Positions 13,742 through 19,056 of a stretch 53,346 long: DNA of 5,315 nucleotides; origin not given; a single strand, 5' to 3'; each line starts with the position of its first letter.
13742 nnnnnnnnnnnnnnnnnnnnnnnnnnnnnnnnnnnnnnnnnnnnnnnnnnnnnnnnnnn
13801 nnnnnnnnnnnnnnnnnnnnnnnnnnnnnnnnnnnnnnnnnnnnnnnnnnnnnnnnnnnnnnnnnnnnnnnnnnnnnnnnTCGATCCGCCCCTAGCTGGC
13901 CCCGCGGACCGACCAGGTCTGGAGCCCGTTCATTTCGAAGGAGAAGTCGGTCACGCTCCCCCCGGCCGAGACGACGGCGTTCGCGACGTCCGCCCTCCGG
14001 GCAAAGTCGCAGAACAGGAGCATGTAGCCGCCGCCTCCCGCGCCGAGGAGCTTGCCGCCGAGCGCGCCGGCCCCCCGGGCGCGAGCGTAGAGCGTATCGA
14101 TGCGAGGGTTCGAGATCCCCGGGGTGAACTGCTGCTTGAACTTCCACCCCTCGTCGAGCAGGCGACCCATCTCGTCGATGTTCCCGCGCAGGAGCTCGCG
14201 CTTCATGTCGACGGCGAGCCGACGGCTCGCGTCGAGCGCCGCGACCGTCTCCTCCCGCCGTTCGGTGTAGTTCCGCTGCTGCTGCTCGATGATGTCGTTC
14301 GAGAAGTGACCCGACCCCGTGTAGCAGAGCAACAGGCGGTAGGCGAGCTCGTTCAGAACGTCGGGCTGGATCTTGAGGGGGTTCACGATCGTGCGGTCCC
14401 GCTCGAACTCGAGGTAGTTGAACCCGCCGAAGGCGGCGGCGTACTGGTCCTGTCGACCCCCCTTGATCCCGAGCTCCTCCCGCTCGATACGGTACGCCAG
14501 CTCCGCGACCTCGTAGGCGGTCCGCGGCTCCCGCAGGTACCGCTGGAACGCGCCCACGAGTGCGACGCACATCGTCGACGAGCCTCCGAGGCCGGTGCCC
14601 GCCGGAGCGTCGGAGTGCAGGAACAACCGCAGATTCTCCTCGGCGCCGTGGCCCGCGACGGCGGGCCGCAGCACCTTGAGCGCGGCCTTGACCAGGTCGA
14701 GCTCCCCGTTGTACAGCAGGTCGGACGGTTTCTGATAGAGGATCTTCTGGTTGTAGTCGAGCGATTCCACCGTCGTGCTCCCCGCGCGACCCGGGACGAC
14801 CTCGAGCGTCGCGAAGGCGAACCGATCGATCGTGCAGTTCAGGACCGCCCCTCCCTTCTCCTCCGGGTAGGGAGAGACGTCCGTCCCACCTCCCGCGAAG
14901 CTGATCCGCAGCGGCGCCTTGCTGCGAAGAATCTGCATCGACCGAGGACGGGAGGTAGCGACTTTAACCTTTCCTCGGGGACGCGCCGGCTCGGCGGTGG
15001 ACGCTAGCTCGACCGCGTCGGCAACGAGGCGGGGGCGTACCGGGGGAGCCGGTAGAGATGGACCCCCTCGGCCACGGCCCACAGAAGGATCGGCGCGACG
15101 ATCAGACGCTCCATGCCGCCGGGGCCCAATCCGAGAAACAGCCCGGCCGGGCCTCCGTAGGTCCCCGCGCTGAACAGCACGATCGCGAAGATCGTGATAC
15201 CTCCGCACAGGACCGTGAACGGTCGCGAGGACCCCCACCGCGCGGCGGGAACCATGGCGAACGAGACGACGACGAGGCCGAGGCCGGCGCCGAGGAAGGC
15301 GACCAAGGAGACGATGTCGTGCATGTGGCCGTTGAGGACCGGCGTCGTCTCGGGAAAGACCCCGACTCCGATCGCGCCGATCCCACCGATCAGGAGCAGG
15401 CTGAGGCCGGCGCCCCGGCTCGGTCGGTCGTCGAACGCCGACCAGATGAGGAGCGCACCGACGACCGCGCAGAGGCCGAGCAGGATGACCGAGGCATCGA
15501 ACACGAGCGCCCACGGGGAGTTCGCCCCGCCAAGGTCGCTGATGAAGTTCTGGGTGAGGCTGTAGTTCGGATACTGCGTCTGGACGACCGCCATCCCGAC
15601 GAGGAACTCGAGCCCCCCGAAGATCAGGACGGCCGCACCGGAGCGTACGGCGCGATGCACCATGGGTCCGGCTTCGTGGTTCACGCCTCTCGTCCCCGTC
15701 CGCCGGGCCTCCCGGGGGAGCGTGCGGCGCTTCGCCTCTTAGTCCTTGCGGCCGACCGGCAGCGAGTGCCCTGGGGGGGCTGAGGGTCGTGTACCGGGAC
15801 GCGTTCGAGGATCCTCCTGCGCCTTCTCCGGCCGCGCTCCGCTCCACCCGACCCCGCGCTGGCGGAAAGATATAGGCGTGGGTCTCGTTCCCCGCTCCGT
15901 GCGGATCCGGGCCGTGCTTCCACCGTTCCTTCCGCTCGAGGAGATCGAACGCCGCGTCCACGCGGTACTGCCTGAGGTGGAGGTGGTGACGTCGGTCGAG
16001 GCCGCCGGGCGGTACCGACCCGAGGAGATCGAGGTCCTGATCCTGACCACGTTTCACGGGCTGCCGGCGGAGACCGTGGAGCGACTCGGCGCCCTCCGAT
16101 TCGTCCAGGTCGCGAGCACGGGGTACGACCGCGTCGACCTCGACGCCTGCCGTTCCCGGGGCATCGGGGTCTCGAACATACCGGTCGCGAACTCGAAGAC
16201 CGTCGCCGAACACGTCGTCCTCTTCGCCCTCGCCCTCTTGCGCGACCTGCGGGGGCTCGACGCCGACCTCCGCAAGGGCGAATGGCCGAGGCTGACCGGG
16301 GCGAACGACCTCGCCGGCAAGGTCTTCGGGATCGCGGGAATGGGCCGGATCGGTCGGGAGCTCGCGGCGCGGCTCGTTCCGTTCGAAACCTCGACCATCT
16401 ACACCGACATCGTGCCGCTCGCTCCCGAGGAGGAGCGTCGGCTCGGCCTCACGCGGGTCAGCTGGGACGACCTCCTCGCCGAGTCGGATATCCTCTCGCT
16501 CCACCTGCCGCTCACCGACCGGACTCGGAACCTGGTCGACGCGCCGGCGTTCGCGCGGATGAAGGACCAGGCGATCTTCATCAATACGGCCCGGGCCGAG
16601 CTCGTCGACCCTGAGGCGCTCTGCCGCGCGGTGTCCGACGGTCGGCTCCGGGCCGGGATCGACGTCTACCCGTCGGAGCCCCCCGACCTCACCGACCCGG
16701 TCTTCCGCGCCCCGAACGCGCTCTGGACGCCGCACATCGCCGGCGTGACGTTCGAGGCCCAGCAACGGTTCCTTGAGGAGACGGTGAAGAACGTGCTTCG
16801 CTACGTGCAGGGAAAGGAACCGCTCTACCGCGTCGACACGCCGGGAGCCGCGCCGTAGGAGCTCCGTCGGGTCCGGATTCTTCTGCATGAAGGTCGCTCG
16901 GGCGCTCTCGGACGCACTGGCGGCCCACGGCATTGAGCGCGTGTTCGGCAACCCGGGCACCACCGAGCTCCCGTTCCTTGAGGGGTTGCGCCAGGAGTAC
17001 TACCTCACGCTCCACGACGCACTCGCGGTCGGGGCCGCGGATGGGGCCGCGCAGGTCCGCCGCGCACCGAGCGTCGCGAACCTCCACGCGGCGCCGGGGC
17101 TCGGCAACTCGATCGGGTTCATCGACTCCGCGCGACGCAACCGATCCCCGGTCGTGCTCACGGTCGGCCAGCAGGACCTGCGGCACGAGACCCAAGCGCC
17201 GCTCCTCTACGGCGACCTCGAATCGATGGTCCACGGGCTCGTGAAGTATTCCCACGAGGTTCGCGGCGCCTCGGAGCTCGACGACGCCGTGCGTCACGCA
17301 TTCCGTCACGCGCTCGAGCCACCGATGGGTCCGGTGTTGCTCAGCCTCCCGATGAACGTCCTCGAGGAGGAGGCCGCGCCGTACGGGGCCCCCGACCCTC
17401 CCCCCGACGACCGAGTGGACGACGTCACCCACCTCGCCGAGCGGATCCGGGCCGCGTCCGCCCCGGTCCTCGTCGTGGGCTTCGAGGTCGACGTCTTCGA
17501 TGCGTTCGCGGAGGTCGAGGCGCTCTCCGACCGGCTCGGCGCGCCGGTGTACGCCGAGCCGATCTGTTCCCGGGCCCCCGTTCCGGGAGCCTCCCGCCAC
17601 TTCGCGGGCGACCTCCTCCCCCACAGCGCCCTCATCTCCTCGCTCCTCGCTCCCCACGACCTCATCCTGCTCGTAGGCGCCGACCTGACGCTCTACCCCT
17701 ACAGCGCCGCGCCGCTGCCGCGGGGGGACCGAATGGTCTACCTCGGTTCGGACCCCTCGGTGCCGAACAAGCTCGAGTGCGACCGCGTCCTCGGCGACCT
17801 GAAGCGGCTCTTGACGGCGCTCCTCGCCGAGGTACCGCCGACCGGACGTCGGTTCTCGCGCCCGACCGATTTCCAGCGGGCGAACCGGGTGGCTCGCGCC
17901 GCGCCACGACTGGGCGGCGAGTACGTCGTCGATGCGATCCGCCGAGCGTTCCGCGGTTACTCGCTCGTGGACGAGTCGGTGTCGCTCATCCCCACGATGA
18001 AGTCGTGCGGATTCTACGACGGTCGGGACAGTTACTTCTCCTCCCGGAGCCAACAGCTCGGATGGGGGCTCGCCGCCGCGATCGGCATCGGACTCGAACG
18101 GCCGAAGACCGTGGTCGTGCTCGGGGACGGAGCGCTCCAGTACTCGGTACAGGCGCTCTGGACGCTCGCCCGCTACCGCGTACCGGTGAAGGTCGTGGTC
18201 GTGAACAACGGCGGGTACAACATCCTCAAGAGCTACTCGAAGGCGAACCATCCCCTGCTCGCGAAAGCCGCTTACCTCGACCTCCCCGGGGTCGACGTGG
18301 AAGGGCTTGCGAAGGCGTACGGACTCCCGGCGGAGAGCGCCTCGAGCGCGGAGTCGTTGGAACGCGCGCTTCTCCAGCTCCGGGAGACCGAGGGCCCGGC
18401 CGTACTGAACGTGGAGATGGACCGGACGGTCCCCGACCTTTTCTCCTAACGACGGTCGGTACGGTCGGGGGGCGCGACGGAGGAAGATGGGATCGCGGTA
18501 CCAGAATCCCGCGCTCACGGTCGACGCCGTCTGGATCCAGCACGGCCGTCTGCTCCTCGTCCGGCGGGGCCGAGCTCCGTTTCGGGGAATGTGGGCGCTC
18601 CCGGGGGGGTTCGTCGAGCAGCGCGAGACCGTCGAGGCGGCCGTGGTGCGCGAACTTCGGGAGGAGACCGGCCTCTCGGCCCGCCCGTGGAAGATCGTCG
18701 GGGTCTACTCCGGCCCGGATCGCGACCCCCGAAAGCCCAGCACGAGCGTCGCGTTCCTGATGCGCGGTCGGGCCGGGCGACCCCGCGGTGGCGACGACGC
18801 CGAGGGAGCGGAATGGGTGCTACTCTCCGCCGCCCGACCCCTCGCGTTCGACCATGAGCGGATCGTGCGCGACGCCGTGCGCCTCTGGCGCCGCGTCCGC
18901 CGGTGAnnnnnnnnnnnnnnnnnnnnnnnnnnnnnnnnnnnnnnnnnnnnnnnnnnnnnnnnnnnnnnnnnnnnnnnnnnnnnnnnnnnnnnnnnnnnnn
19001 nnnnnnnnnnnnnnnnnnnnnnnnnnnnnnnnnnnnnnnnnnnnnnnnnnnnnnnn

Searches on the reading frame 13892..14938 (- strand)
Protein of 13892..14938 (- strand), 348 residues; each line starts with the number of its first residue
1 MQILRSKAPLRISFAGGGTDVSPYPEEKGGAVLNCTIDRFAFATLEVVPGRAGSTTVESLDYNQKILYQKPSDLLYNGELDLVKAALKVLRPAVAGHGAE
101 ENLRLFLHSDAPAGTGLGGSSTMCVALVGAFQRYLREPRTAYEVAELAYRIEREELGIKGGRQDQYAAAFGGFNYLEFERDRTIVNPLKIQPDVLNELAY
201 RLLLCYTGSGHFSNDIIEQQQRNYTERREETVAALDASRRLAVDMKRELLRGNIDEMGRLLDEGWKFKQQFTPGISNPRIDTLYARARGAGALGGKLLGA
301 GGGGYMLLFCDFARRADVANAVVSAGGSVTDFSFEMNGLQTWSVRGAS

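Call 7: search_protein_families(library=pfam, proteins=[window:13892-14938:-])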
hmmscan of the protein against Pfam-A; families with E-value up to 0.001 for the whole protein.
window:13892-14938:- (348 aa): 2 families
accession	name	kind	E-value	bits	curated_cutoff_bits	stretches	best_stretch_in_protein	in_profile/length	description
PF00288.32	GHMP_kinases_N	-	3.1e-18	66.2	22.3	1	82-172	2-87/87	GHMP kinases N terminal domain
PF08544.19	GHMP_kinases_C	-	5.1e-12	46.5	21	1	245-324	1-81/85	GHMP kinases C terminal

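Call 62: search_protein_families(library=ncbifam, proteins=[window:13892-14938:-], max_evalue=1e-10)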
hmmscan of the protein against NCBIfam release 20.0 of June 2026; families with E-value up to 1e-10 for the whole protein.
window:13892-14938:- (348 aa): 5 families
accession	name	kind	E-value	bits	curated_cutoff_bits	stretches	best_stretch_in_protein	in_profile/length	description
NF049969.1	GlMnHpPKinHddA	equivalog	3.3e-79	266.8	600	1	3-344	2-338/338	D-glycero-D-manno-heptose 7-phosphate kinase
NF009948.0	PRK13412.1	equivalog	5e-31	107.2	721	1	105-309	729-934/974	bifunctional fucokinase/fucose-1-phosphate guanylyltransferase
TIGR00549.1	mevalon_kin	equivalog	6.3e-23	81.6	163.05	1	98-308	78-275/276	mevalonate kinase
NF003036.0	PRK03926.1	equivalog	1e-22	80.6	403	1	81-330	58-287/302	mevalonate kinase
NF003006.0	PRK03817.1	equivalog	7.4e-15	54.8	443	0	7-175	5-160/352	galactokinase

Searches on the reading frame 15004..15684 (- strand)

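Call 7: search_protein_families(library=pfam, proteins=[window:15004-15684:-])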
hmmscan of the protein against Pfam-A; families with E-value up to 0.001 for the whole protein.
window:15004-15684:- (226 aa): 1 family
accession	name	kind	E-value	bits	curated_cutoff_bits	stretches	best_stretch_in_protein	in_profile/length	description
PF06197.19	DUF998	-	1.7e-26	93.5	30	1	23-208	3-183/184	Protein of unknown function (DUF998)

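Call 62: search_protein_families(library=ncbifam, proteins=[window:15004-15684:-], max_evalue=1e-10)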
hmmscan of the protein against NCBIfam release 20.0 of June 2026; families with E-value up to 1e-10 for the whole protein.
window:15004-15684:- (226 aa): 0 families

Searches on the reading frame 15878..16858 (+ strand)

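Call 7: search_protein_families(library=pfam, proteins=[window:15878-16858:+])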
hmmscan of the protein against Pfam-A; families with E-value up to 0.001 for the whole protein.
window:15878-16858:+ (326 aa): 2 families
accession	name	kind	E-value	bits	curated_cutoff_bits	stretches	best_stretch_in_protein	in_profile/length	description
PF02826.25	2-Hacid_dh_C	-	2.2e-51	174.2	25.1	1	116-288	3-178/178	D-isomer specific 2-hydroxyacid dehydrogenase, NAD binding domain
PF00389.36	2-Hacid_dh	-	2.6e-23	82.6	24.6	1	49-319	38-133/134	D-isomer specific 2-hydroxyacid dehydrogenase, catalytic domain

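Call 62: search_protein_families(library=ncbifam, proteins=[window:15878-16858:+], max_evalue=1e-10)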
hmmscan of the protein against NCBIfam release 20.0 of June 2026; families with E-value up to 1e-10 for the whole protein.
window:15878-16858:+ (326 aa): 20 families
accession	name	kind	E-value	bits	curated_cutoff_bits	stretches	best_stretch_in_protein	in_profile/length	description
TIGR01327.1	PGDH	equivalog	7.3e-55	186.7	454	1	49-323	39-314/525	phosphoglycerate dehydrogenase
NF005750.0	PRK07574.1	equivalog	3.4e-49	167.9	329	1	50-316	90-362/386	NAD-dependent formate dehydrogenase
NF009714.1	PRK13243.1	equivalog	7.1e-47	160.3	455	1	62-316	57-319/332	glyoxylate reductase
NF005069.0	PRK06487.1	equivalog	9.6e-47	159.6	448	1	58-313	55-314/320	2-hydroxyacid dehydrogenase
NF008759.0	PRK11790.1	equivalog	1.1e-45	156.1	404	1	64-320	68-327/410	phosphoglycerate dehydrogenase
NF011938.0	PRK15409.1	equivalog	9.4e-42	143.2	492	1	60-313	54-312/324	glyoxylate/hydroxypyruvate reductase GhrB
NF006263.0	PRK08410.1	equivalog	1.8e-41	142.5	389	1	61-313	52-310/311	D-2-hydroxyacid dehydrogenase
NF005387.0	PRK06932.1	equivalog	1e-37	129.8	492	1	55-312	48-312/314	2-hydroxyacid dehydrogenase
NF001309.0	PRK00257.1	equivalog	2.2e-31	109.2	434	1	71-313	57-281/379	4-phosphoerythronate dehydrogenase PdxB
NF041369.1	Dhydh_Halo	equivalog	1.3e-28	100.1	400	1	72-317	55-302/305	D-2-hydroxyacid dehydrogenase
NF000492.1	vanH_gen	exception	2.9e-27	95.5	540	1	73-267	67-255/312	D-lactate dehydrogenase VanH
NF006374.0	PRK08605.1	subfamily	7.1e-23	81.2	356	1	72-312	67-324/332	D-lactate dehydrogenase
NF000371.1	vanH_Agroup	exception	7e-22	78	700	1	72-311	71-317/322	VanH-A/VanH-Pt family D-lactate dehydrogenase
NF005027.0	PRK06436.1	equivalog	1.8e-21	76.6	261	1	74-313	51-283/303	2-hydroxyacid dehydrogenase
NF000128.1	vanH-Sc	exception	2.8e-21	76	650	1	73-267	87-275/337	D-lactate dehydrogenase VanH-Sc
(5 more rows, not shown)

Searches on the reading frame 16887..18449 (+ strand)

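Call 7: search_protein_families(library=pfam, proteins=[window:16887-18449:+])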
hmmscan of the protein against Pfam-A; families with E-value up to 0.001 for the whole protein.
window:16887-18449:+ (520 aa): 3 families
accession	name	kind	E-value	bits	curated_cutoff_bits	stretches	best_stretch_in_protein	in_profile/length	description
PF02775.26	TPP_enzyme_C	-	1.5e-24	87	21.9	1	376-509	15-151/151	Thiamine pyrophosphate enzyme, C-terminal TPP binding domain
PF02776.23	TPP_enzyme_N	-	1.8e-23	83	26.8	1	1-102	1-106/119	Thiamine pyrophosphate enzyme, N-terminal TPP binding domain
PF00205.28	TPP_enzyme_M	-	2.2e-13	50.5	30.4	1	181-312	2-137/137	Thiamine pyrophosphate enzyme, central domain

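Call 62: search_protein_families(library=ncbifam, proteins=[window:16887-18449:+], max_evalue=1e-10)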
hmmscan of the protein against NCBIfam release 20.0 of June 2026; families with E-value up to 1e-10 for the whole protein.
window:16887-18449:+ (520 aa): 45 families (the best 25 are shown)
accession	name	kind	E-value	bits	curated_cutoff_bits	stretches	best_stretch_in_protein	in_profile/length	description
NF005485.1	PRK07092.1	equivalog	3.9e-101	339.4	493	1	3-514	3-521/523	benzoylformate decarboxylase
NF005760.0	PRK07586.1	equivalog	2.5e-56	191.7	363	1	1-510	1-513/514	acetolactate synthase large subunit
NF006052.0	PRK08199.1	subfamily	1.2e-44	152.6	539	2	3-268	10-282/559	thiamine pyrophosphate protein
NF006203.0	PRK08327.1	equivalog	7.2e-43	146.9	456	1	2-513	10-570/571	thiamine pyrophosphate-requiring protein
NF006122.0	PRK08266.1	subfamily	7.9e-43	146.7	571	1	4-513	7-526/543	hypothetical protein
NF005712.0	PRK07524.1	subfamily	2.9e-39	134.9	500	1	3-514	5-532/536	5-guanidino-2-oxopentanoate decarboxylase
TIGR00118.1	acolac_lg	equivalog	7.6e-36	123.7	538.35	1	1-514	1-537/557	biosynthetic-type acetolactate synthase large subunit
NF009122.0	PRK12474.1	subfamily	1.1e-35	123.4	835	1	1-266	5-276/518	hypothetical protein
NF004516.0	PRK05858.1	equivalog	6.7e-35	120.6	587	1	8-268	18-280/548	acetolactate synthase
NF005470.0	PRK07064.1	equivalog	4.8e-33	115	495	1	3-512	7-530/552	thiamine pyrophosphate-binding protein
NF006524.0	PRK08978.1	equivalog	6.8e-32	110.5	738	1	2-513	2-526/548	acetolactate synthase 2 catalytic subunit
NF006378.0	PRK08617.1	equivalog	2.5e-31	108.7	510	2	4-222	11-236/556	acetolactate synthase AlsS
NF006187.0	PRK08322.1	equivalog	1.6e-30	106.1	509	1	1-512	2-529/548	acetolactate synthase large subunit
NF004710.0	PRK06048.1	equivalog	2.9e-30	105.2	976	1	1-513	8-539/561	acetolactate synthase large subunit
NF005651.0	PRK07418.1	subfamily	8.4e-29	100.2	942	2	389-513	435-561/617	acetolactate synthase large subunit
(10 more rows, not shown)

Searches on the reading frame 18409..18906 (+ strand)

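Call 30: search_protein_families(library=pfam, proteins=[window:18409-18906:+], max_evalue=0.00001)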
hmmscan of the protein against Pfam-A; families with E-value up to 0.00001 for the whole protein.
window:18409-18906:+ (165 aa): 1 family
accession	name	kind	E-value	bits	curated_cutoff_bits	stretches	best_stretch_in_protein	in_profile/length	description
PF00293.34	NUDIX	-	8.4e-24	84.5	21.1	1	38-154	6-132/134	NUDIX domain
